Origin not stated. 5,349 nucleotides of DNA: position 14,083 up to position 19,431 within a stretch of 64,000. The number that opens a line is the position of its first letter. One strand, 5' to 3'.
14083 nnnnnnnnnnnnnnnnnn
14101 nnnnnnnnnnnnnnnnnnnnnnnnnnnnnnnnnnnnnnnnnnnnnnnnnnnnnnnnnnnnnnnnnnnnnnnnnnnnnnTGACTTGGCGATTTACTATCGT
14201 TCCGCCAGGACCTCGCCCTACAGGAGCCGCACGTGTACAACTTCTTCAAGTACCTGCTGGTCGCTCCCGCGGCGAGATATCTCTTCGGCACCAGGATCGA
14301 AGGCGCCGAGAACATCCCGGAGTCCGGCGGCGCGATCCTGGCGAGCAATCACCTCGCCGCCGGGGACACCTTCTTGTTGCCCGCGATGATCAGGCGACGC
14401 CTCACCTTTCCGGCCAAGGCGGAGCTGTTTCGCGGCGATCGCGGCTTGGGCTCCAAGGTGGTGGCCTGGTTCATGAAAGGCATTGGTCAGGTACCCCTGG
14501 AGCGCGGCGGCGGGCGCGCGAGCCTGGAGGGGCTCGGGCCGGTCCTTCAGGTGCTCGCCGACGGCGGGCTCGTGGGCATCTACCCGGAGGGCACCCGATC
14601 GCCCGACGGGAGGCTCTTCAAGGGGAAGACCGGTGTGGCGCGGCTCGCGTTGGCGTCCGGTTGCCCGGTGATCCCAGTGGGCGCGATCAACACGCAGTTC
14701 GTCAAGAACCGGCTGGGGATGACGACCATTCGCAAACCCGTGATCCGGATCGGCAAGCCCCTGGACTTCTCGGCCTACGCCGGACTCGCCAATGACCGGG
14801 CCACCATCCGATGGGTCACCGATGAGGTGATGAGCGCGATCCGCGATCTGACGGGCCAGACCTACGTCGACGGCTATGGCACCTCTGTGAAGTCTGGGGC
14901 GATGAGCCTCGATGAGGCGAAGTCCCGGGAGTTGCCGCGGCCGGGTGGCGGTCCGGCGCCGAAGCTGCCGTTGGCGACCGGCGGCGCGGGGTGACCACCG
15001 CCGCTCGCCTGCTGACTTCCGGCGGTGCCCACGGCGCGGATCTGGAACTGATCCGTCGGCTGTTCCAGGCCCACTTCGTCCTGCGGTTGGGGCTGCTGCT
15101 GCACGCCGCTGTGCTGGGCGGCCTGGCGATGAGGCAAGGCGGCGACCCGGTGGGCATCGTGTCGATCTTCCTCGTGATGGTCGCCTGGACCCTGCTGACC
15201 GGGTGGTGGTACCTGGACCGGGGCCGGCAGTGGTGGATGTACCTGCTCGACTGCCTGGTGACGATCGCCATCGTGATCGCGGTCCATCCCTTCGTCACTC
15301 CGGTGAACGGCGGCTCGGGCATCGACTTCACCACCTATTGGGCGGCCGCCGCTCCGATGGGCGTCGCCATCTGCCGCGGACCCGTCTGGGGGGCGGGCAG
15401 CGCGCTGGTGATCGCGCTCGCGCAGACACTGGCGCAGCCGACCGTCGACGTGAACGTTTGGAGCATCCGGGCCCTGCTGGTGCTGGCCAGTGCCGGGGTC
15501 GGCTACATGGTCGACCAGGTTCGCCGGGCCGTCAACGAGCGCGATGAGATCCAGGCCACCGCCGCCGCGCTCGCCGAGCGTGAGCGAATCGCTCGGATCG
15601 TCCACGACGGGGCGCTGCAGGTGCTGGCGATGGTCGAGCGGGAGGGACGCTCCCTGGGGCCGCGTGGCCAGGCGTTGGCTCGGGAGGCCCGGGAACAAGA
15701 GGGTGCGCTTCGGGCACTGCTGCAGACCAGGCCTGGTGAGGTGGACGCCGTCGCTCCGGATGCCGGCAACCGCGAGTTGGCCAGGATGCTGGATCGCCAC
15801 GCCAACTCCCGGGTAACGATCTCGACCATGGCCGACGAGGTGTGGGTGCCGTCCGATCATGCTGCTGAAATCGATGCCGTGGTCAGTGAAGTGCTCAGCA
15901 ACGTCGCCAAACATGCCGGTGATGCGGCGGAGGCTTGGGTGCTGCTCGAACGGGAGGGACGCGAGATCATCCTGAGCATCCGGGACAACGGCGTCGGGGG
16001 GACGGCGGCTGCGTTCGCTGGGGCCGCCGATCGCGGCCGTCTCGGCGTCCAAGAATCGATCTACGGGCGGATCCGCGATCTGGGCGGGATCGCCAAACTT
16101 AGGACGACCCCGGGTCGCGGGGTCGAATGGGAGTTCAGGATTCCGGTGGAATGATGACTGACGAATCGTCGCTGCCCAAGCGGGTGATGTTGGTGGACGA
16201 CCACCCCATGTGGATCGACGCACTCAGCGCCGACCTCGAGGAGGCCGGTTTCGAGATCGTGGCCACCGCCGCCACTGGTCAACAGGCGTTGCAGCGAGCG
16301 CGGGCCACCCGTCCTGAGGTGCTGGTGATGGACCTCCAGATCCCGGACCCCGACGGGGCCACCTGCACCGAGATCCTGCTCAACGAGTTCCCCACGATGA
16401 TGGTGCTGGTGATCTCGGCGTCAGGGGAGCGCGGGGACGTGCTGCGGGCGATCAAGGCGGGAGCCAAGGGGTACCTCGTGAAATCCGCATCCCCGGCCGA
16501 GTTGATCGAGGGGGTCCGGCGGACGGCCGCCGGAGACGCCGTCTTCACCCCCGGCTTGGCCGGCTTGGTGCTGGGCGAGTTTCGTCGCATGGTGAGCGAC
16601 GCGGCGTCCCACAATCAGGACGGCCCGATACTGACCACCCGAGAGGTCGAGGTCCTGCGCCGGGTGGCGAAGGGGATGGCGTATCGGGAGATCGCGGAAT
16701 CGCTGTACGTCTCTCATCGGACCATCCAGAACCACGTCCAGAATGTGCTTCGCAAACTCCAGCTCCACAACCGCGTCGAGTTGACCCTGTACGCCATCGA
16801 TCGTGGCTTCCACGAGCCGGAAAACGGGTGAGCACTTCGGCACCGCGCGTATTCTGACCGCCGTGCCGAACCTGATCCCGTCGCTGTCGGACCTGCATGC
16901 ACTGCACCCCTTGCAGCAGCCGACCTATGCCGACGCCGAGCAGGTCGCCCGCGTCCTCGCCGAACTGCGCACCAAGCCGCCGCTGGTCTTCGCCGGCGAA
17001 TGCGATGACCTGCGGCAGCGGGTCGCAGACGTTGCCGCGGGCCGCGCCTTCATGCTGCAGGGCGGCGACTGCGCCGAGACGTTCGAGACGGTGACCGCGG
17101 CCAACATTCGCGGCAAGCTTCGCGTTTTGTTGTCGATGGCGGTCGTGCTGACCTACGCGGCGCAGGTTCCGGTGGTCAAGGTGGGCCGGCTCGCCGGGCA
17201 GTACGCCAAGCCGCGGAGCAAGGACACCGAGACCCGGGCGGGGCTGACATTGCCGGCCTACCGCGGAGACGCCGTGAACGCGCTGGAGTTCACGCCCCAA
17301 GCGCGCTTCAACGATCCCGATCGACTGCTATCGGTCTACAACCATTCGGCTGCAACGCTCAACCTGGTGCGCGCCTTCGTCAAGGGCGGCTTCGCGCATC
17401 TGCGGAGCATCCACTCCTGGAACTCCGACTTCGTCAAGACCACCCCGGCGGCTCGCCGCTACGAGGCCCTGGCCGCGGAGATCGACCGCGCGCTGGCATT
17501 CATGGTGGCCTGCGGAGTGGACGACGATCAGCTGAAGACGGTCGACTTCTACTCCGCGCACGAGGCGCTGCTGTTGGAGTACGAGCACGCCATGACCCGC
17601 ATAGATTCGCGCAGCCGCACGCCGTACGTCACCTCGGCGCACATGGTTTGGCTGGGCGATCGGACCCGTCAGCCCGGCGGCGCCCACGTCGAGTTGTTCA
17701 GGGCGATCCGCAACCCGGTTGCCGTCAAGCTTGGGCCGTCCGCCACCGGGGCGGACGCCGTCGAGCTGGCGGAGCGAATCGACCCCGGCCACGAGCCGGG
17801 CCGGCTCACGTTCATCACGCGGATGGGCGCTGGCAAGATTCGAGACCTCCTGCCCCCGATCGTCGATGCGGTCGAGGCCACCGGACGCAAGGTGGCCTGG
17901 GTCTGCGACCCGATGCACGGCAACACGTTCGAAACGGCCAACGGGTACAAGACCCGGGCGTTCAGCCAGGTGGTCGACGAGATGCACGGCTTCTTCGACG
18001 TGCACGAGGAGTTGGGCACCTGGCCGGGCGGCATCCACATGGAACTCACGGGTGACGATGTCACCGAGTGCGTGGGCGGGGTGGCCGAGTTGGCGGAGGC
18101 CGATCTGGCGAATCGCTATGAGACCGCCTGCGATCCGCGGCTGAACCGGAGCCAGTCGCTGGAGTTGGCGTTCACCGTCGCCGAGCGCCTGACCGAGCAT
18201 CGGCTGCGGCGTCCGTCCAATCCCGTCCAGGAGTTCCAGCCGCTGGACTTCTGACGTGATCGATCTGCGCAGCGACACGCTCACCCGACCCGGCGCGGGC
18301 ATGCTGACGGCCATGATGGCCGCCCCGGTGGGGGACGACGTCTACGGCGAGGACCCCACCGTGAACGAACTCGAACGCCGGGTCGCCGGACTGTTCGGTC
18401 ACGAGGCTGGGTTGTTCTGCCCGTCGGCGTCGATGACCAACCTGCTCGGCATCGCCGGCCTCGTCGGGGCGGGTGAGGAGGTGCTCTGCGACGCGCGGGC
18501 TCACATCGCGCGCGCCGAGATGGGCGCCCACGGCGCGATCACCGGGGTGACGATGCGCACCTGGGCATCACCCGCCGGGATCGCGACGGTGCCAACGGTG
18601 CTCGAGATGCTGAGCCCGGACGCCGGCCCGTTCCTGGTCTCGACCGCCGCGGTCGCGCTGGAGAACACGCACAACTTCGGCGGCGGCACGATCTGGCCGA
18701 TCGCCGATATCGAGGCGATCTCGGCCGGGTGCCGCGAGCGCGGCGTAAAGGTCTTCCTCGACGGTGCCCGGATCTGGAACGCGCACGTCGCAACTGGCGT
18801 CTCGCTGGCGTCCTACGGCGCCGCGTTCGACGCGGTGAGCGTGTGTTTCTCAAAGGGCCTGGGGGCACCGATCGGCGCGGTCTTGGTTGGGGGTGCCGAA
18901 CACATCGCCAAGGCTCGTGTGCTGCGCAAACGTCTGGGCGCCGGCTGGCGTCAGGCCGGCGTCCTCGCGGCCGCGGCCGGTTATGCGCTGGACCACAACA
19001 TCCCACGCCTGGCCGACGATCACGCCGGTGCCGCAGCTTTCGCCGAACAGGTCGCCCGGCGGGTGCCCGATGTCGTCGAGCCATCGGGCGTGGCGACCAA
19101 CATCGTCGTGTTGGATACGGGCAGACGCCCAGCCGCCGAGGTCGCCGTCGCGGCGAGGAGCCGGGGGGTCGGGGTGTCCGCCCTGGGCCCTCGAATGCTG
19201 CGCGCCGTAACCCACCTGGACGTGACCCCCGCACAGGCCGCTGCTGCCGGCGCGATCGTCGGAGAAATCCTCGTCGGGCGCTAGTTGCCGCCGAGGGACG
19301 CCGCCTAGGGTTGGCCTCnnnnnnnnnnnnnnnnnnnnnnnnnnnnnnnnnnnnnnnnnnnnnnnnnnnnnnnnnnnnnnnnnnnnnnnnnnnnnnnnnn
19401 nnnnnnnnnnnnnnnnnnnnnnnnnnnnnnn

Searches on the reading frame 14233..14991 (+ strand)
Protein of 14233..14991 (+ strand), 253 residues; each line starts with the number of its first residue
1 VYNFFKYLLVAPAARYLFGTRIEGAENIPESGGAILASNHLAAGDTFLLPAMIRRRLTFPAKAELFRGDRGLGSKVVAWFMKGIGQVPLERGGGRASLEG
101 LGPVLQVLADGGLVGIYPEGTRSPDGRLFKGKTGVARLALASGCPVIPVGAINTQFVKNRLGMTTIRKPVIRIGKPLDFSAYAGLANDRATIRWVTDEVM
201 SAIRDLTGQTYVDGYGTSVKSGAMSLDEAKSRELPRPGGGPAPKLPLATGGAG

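Call 91: search_protein_families(library=pfam, proteins=[window:14233-14991:+], max_evalue=0.0001)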
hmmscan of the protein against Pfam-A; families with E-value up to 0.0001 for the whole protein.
window:14233-14991:+ (253 aa): 1 family
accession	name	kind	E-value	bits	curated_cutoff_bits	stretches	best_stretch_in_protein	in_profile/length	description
PF01553.26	Acyltransferase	-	4.1e-23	82.1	23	1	21-150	3-130/132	Acyltransferase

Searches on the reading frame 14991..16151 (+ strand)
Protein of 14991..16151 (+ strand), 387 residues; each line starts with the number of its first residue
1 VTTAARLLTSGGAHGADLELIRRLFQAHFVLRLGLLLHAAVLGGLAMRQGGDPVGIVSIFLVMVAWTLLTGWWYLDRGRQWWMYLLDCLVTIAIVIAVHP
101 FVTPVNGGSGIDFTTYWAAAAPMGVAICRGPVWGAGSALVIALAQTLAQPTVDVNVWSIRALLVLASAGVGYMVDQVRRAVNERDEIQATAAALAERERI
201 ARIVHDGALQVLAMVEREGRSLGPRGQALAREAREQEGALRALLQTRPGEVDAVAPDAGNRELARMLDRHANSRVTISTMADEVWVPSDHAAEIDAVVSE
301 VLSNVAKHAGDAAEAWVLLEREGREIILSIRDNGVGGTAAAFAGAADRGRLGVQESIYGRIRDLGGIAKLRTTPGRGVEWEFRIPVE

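Call 91: search_protein_families(library=pfam, proteins=[window:14991-16151:+], max_evalue=0.0001)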
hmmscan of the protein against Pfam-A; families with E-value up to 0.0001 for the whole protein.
window:14991-16151:+ (387 aa): 2 families
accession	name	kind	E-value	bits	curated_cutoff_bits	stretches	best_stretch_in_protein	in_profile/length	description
PF02518.31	HATPase_c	-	2.4e-08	34.8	26.4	1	293-386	5-109/111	Histidine kinase-, DNA gyrase B-, and HSP90-like ATPase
PF19354.4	DUF5931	-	4e-06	27.2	27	1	24-179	12-169/175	Family of unknown function (DUF5931)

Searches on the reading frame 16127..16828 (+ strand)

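Call 90: search_protein_families(library=pfam, proteins=[window:16127-16828:+], max_evalue=0.0001)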
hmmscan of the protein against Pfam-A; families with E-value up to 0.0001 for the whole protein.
window:16127-16828:+ (234 aa): 3 families
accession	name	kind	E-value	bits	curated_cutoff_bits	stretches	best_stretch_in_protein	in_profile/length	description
PF00072.30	Response_reg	-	5.1e-24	85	30.2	1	20-130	1-110/111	Response regulator receiver domain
PF00196.25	GerE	-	1.5e-18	66.6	23.5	1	168-223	2-57/57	Bacterial regulatory proteins, luxR family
PF13936.12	HTH_38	-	8.9e-05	22.6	27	0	175-205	12-42/44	Helix-turn-helix domain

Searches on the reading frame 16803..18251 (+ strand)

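Call 90: search_protein_families(library=pfam, proteins=[window:16803-18251:+], max_evalue=0.0001)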
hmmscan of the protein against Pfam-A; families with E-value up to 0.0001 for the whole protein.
window:16803-18251:+ (483 aa): 1 family
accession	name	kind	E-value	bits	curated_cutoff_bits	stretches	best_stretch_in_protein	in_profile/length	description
PF01474.22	DAHP_synth_2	-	4.3e-198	658.6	27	1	30-460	5-438/438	Class-II DAHP synthetase family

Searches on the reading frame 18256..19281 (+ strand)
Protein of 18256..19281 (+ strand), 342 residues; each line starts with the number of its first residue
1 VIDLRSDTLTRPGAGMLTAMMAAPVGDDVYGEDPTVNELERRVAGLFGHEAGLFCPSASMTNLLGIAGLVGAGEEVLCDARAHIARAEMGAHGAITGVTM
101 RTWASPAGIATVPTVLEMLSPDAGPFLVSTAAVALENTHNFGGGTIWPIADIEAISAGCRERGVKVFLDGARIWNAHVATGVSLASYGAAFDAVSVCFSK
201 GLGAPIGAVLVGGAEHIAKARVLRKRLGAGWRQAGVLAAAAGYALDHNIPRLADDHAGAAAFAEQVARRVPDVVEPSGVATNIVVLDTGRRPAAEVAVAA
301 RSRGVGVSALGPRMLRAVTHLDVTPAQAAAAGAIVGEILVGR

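Call 90: search_protein_families(library=pfam, proteins=[window:18256-19281:+], max_evalue=0.0001)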
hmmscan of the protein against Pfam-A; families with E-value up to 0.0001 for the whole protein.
window:18256-19281:+ (342 aa): 1 family
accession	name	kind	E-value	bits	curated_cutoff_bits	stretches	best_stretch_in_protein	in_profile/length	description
PF01212.27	Beta_elim_lyase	-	4.2e-82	276.2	27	1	3-286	1-285/288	Beta-eliminating lyase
